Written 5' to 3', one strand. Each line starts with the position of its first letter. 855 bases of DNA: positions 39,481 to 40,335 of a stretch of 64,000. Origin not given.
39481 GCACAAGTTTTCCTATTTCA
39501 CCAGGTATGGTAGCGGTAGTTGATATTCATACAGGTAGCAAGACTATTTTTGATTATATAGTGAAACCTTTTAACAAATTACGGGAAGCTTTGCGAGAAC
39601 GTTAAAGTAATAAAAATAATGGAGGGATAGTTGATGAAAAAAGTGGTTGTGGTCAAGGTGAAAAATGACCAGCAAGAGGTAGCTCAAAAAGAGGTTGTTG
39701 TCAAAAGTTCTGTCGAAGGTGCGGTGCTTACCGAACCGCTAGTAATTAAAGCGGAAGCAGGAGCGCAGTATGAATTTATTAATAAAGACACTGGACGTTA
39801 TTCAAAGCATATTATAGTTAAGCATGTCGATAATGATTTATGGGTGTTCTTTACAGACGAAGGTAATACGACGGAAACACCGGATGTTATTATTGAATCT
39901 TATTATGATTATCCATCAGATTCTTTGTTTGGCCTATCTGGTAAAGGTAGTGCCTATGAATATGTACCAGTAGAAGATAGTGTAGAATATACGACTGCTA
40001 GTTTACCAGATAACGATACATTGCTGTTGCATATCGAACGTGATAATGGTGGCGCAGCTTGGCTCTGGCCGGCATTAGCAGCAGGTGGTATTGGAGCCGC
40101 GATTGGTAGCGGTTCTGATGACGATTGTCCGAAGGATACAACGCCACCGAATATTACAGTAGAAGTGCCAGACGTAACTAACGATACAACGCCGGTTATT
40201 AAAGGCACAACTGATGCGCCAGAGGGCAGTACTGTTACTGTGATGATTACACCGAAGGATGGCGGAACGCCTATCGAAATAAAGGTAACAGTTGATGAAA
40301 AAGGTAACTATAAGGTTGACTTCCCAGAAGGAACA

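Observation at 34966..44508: Complete type I secretion operon (TolC-HlyB-HlyD) with a giant non-RTX Ig-repeat adhesin in a diderm Firmicute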

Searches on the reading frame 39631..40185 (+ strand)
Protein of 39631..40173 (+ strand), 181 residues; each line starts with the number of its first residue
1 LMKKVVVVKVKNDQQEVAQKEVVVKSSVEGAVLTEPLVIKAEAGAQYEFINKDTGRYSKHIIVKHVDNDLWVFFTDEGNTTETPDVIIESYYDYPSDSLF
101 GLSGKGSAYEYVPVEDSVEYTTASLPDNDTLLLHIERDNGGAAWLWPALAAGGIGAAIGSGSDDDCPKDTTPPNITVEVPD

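Call 8: search_protein_families(library=pfam, proteins=[window:39631-40173:+], max_evalue=10)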
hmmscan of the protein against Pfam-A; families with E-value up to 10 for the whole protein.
seq(181 aa): 0 families

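Call 9: search_protein_families(library=ncbifam, proteins=[window:39631-40173:+], max_evalue=10)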
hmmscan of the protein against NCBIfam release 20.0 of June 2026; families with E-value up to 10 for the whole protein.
seq(181 aa): 0 families

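Call 12: find_homologous_proteins(query=window:39631-40137:+, max_evalue=0.001)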
Query seq(169 aa): 284 candidates shared short words with the query, none scored E <= 0.001.

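Call 22: search_protein_representatives(protein=window:39631-40137:+)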
Query: 169 residues. Proteins with E-value up to 0.001 (for the whole library): 225; up to 1e-10: 6; up to 1e-30: 1. The best 150 are listed.
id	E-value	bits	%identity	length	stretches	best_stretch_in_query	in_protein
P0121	3.5e-81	287.4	81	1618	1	2-165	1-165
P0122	1.0e-12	64.7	36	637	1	4-160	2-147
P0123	5.4e-12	62.3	38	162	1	5-166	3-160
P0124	7.6e-12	61.9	33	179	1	3-164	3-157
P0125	3.0e-11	59.9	34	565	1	30-167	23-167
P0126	4.2e-11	59.4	35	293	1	6-129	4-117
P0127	1.2e-10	58.0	34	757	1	30-165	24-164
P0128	3.2e-10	56.6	39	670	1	6-131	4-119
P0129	3.2e-10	56.6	37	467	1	5-167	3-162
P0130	4.1e-10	56.2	31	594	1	2-164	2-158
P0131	4.8e-10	56.0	39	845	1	5-132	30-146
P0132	4.9e-10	56.0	41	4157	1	25-165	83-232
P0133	6.8e-10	55.5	35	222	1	34-167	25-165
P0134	8.4e-10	55.2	36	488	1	35-119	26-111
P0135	9.6e-10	55.0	42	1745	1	26-165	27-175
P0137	1.3e-09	54.6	41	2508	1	5-116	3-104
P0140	2.5e-09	53.7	36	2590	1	34-146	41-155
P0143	3.4e-09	53.2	33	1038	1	31-168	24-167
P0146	4.1e-09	53.0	34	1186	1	4-148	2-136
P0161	2.9e-08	50.2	38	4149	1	35-165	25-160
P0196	1.2e-06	45.0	40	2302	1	4-166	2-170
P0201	1.5e-06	44.7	32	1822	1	25-168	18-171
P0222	5.0e-06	42.9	38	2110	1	4-131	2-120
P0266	5.1e-05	39.7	38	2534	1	31-127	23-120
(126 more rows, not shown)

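Call 28: search_protein_families(library=pfam, alignment_id=A1, max_evalue=1)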
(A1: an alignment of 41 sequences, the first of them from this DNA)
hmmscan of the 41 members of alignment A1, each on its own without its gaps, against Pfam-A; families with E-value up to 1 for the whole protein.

A. member 1, seq(185 aa): 0 families

B. families by the number of members that match (of 41 scanned): 16 families
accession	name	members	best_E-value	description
PF22783.1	BapA_N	2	0.041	BapA, prefix-like domain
PF00263.26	Secretin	2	0.055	Bacterial type II and III secretion system protein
PF22742.2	PspAB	2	0.064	PspA associated protein B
PF19127.6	Choline_bind_3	2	0.18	Choline-binding repeat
PF03779.20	SPW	1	0.0059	SPW repeat domain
PF02102.21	Peptidase_M35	1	0.0062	Deuterolysin metalloprotease (M35) family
PF13617.11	Lipoprotein_19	1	0.02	YnbE-like lipoprotein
PF16773.11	Phage_SSB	1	0.044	Lactococcus phage single-stranded DNA binding protein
PF20093.5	DUF6484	1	0.05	Domain of unknown function (DUF6484)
PF17803.7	Cadherin_4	1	0.088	Bacterial cadherin-like domain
PF17427.7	Phi29_Phage_SSB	1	0.11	Phage Single-stranded DNA-binding protein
PF07419.17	PilM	1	0.12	PilM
PF22231.2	Hera_RBD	1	0.13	DEAD box helicase Hera, RNA-binding domain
PF16915.10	Eryth_link_C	1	0.15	Annelid erythrocruorin linker subunit C-terminus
PF14066.11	DUF4256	1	0.2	Protein of unknown function (DUF4256)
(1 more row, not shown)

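Call 29: search_solved_structures(query=A1, max_evalue=10, show_alignments=2)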
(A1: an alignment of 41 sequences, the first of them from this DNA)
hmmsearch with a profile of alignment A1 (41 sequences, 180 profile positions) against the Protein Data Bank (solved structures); distinct sequences matched with E-value up to 10: 1.
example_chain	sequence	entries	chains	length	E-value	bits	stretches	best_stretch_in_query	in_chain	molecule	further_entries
8ji0_A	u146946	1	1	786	4.6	10.2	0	81-106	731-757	Maltose/maltodextrin-binding periplasmic protein,Hemorrhagic toxin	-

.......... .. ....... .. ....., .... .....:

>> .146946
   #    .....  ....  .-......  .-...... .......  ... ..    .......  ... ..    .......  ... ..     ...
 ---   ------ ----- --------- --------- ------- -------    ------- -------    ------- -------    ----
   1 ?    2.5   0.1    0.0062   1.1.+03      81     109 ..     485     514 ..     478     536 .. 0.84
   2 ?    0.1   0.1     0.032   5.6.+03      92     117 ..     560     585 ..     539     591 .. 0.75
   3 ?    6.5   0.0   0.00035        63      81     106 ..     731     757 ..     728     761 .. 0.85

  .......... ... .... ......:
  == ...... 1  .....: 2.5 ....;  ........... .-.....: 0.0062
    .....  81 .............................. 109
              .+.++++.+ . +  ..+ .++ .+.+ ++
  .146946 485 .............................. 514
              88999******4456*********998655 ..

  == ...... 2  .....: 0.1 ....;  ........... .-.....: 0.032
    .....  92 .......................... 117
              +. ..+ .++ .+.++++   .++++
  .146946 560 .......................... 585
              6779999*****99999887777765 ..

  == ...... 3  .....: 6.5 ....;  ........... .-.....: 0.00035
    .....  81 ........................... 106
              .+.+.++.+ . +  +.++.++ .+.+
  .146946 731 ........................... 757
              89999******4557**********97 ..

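Call 31: search_protein_families(library=ncbifam, alignment_id=A1, max_evalue=1)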
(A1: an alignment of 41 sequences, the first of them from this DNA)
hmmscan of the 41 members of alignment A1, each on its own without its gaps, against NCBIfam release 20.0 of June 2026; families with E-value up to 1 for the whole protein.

A. member 1, seq(185 aa): 0 families

B. families by the number of members that match (of 41 scanned): 8 families
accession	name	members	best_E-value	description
NF047714.1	adhesin_SiiEA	4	9.2e-05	BapA-related adhesin SiiEA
NF033544.1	transpos_IS1249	1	0.024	IS1249 family transposase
NF009324.0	PRK12679.1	1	0.036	HTH-type transcriptional regulator Cbl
TIGR02381.1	cspD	1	0.1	cold shock domain-containing protein CspD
NF003206.0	PRK04171.2-1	1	0.13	ribosome biogenesis protein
NF011762.0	PRK15216.1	1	0.15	putative fimbrial biosynthesis regulatory protein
NF041838.1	rnfD_Methano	1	0.19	Rnf electron transport complex subunit RnfD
NF033677.1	biofilm_BapA_N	1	0.25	BapA prefix-like domain-containing protein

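Call 32: predict_structure(alignment_id=A1)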
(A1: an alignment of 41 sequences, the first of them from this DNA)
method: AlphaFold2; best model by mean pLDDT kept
length: 185 residues; sequences in the alignment: 41
mean_pLDDT: 77.2   pTM: 0.70
mean pLDDT of the five models: 77.2, 76.5, 75.8, 74.0, 73.2
residues with pLDDT >= 90: 88; 70-90: 34; 50-70: 24; < 50: 39
segments of 3 or more residues with pLDDT < 50: 139-166, 168-170, 172-177
pLDDT, mean of each block of 10 residues (from residue 1): 89 91 75 84 95 89 97 84 93 95 87 79 93 75 42 38 46 50 51
secondary structure, 60 per line:
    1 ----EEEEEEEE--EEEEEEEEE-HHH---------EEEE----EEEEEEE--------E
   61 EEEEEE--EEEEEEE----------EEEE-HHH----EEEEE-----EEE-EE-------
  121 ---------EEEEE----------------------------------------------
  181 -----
elements in order: E5-12 E15-23 E37-40 E45-51 E60-66 E69-75 E86-89 E98-102 E108-110 E130-134

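Call 38: fold_search(model_id=the predicted structure, library=pdb)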
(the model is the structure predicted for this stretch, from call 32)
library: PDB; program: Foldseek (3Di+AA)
matches with E <= 10: 192; with E <= 0.001: 0
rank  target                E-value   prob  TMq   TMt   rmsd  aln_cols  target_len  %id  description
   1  7sjy_A                4.6e-01  0.14  0.18  0.12   9.3       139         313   12  Crystal structure of Clostridium thermocellum RsgI9 S1C-NTF2 bi-domain (released 2022-03-02)
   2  1eth_A                4.6e-01  0.12  0.20  0.10  11.5       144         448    7  TRIACYLGLYCEROL LIPASE/COLIPASE COMPLEX (released 1996-12-07)
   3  9l9p_J                7.3e-01  0.04  0.18  0.15  13.3       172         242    6  Cryo-EM structure of bacteriophage T1 tail tip complex (released 2025-03-12)
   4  1c5f_I                9.2e-01  0.05  0.17  0.18  13.7       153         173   11  CRYSTAL STRUCTURE OF THE CYCLOPHILIN-LIKE DOMAIN FROM BRUGIA MALAYI COMPLEXED WITH CYCLOSPORIN A (released 1999-12-03)
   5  9nz5_D                9.7e-01  0.23  0.27  0.26   6.7       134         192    9  MERSmut-CoV M protein dimer in complex with FAb B (released 2025-10-29)
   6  1bu8                  1.0e+00  0.06  0.17  0.09  13.5       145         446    9  RAT PANCREATIC LIPASE RELATED PROTEIN 2 (released 1998-12-23)
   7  1p9r                  1.1e+00  0.10  0.20  0.12   8.1       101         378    7  Crystal Structure of Vibrio cholerae putative NTPase EpsE (released 2003-10-14)
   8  2r61_A                1.4e+00  0.02  0.11  0.10  17.8       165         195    8  Crystal structure of the Staphylococcal superantigen-like protein SSL5 in complex with sialyl-Lewis X at pH 7.4 (released 2007-11-27)
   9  9k3e_B                1.6e+00  0.11  0.18  0.29  12.6       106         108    9  DddB(BadTF3) dsDNA deaminase (released 2024-11-27)
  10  2r3u_C                1.8e+00  0.06  0.15  0.15  10.8       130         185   12  Crystal structure of the PDZ deletion mutant of DegS (released 2007-11-27)
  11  4ri0_A                2.0e+00  0.07  0.19  0.13  11.0       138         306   12  Serine Protease HtrA3, mutationally inactivated (released 2014-10-29)
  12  8fl0_ND               2.0e+00  0.01  0.11  0.09  16.0       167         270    8  Human nucleolar pre-60S ribosomal subunit (State H) (released 2023-07-12)
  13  1mzw_A                2.1e+00  0.03  0.18  0.19  13.9       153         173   12  Crystal structure of a U4/U6 snRNP complex between human spliceosomal cyclophilin H and a U4/U6-60K peptide (released 2003-08-19)
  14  8k17_C                2.1e+00  0.02  0.15  0.15  14.8       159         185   11  Human collagen prolyl processing enzyme complex, P3H1/CRTAP/PPIB heterotrimer, bound to collagen alpha-1(I) chain (released 2024-09-18)
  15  3lgv_C                2.3e+00  0.04  0.17  0.15  11.9       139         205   13  H198P mutant of the DegS-deltaPDZ protease (released 2010-08-25)
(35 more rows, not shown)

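Call 47: list_cluster_members(proteins=[P0137, P0140, P0143, P0146, P0161, P0196, P0132, P0201, P0222, P0266])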
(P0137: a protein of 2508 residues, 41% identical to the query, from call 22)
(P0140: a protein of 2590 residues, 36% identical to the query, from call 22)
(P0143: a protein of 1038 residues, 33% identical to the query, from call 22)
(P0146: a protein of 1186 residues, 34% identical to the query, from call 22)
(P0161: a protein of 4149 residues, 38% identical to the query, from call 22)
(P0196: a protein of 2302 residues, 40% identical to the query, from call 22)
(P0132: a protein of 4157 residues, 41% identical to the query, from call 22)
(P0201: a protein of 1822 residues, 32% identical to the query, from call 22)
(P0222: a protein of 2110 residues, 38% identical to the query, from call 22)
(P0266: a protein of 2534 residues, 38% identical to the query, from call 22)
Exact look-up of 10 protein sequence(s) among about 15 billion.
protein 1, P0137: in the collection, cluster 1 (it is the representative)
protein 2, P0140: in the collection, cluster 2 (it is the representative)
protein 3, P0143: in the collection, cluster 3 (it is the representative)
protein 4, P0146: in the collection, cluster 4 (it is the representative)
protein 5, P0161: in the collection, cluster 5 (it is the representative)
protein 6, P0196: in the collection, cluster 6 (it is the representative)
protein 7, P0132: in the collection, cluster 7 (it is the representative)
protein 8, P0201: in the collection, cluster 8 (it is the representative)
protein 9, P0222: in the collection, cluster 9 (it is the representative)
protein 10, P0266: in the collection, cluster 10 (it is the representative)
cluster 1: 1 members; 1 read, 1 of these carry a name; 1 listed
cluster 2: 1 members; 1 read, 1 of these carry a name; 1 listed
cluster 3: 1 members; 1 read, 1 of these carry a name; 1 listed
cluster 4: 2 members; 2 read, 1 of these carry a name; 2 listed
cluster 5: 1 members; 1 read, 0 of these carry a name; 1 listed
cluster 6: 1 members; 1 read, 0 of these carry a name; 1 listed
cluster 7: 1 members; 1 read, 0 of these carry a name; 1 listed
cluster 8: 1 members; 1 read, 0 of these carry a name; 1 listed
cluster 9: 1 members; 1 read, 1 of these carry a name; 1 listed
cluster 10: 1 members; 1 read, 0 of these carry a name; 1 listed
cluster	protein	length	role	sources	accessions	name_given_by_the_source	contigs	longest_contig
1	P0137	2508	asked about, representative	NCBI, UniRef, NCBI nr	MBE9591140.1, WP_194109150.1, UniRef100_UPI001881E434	hypothetical protein IM753_09185 [Moraxella sp. K127] | Ig-like domain-containing protein n=1 Tax=Moraxella sp. K127 TaxID=2780079 ... | Ig-like domain-containing protein [Moraxella sp. K127]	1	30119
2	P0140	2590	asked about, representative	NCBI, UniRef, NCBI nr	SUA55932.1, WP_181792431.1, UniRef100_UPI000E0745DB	VCBS repeat [Oligella ureolytica] | Ig-like domain-containing protein n=1 Tax=Oligella ureolytica TaxID=90244 ... | Ig-like domain-containing protein [Oligella ureolytica]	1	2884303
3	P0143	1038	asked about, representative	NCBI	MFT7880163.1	MAG: Ig-like domain-containing protein [Sulfurimonas sp.]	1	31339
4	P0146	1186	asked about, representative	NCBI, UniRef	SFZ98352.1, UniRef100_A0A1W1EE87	T1SS secreted agglutinin RTX [hydrothermal vent metagenome] | T1SS secreted agglutinin RTX n=1 Tax=hydrothermal vent metagenome TaxID=652676 ...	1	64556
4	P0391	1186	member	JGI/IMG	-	-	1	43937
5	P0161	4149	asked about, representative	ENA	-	-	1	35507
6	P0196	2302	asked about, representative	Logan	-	-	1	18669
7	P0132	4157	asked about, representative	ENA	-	-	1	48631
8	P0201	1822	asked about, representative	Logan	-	-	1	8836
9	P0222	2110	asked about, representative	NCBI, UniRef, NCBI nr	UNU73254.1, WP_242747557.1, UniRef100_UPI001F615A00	Ig-like domain-containing protein [Moraxella nasovis] | Ig-like domain-containing protein n=1 Tax=Moraxella nasovis TaxID=2904121 ...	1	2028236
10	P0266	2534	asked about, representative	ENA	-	-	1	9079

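Call 81: find_encoding_contigs(protein=P0222, flank=10000, max_places=2)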
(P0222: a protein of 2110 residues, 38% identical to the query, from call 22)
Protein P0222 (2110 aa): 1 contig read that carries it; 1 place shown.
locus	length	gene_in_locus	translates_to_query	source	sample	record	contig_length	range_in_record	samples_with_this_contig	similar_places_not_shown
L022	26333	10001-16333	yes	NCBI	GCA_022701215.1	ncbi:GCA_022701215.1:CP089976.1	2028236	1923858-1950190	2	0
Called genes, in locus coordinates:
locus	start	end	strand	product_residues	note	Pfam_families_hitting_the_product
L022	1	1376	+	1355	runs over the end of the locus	PF04257:RecC_N, PF27451:RecC_4th, PF17946:RecC_C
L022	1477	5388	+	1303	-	PF00580:UvrD-helicase, PF13245:AAA_19 (weak), PF13361:UvrD_C, PF13538:UvrD_C_2 (faint), PF12705:PDDEXK_1 (weak)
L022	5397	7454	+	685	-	PF00580:UvrD-helicase, PF04851:ResIII (weak), PF09848:SLFN-g3_helicase (weak), PF13245:AAA_19, PF13401:AAA_22, PF13604:AAA_30, PF18335:SH3_13, PF13538:UvrD_C_2, +5 more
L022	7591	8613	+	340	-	PF00924:MS_channel_2nd, PF21082:MS_channel_3rd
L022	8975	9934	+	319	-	PF00691:OmpA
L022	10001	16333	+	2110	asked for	PF17936:Big_6 (faint), PF02494:HYR (faint), PF27177:BamI_lipocalin (faint), PF19077:Big_13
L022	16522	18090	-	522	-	PF01262:AlaDh_PNT_C (faint), PF01946:Thi4 (weak), PF03486:HI0933_like (faint), PF07992:Pyr_redox_2, PF12831:FAD_oxidored (weak), PF13450:NAD_binding_8, PF00070:Pyr_redox, PF02852:Pyr_redox_dim, +5 more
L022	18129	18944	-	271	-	PF03618:Kinase-PPPase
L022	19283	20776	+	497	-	PF03062:MBOAT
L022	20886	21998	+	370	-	PF00657:Lipase_GDSL (weak), PF04311:DUF459, PF13472:Lipase_GDSL_2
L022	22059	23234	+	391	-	PF00657:Lipase_GDSL (faint), PF22753:Ape1_N, PF13472:Lipase_GDSL_2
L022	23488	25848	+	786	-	PF01326:PPDK_N, PF00391:PEP-utilizers, PF02896:PEP-utilizers_C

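Call 82: find_encoding_contigs(protein=P0140, flank=10000, max_places=2)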
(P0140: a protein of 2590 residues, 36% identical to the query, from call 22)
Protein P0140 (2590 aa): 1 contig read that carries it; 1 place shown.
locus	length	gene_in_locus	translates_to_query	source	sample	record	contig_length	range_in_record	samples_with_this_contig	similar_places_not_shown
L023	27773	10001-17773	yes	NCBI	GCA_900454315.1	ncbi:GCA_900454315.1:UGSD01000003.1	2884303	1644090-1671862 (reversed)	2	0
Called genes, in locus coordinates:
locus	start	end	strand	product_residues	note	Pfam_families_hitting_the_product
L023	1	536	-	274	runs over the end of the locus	PF01739:CheR, PF08242:Methyltransf_12 (faint), PF13649:Methyltransf_25 (faint)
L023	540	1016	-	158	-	PF01584:CheW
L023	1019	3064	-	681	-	PF01627:Hpt, PF09078:CheY-binding, PF02895:H-kinase_dim, PF02518:HATPase_c, PF01584:CheW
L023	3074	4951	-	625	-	PF13677:MotB_plug, PF00691:OmpA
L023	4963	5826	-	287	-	PF20560:MotA_N, PF01618:MotA_ExbB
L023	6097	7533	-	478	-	PF00989:PAS, PF08447:PAS_3, PF13426:PAS_9, PF00672:HAMP (faint), PF00015:MCPsignal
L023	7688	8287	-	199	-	PF05280:FlhC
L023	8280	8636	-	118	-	PF05247:FlhD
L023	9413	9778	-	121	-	PF05598:DUF772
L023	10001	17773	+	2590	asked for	PF19077:Big_13 (weak), PF19078:Big_12, PF19077:Big_13 (weak), PF19078:Big_12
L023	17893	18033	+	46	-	PF13744:HTH_37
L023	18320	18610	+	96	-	-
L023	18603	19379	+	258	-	-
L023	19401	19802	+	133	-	PF13749:HATPase_c_4, PF13412:HTH_24, PF13404:HTH_AsnC-type (weak)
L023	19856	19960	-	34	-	-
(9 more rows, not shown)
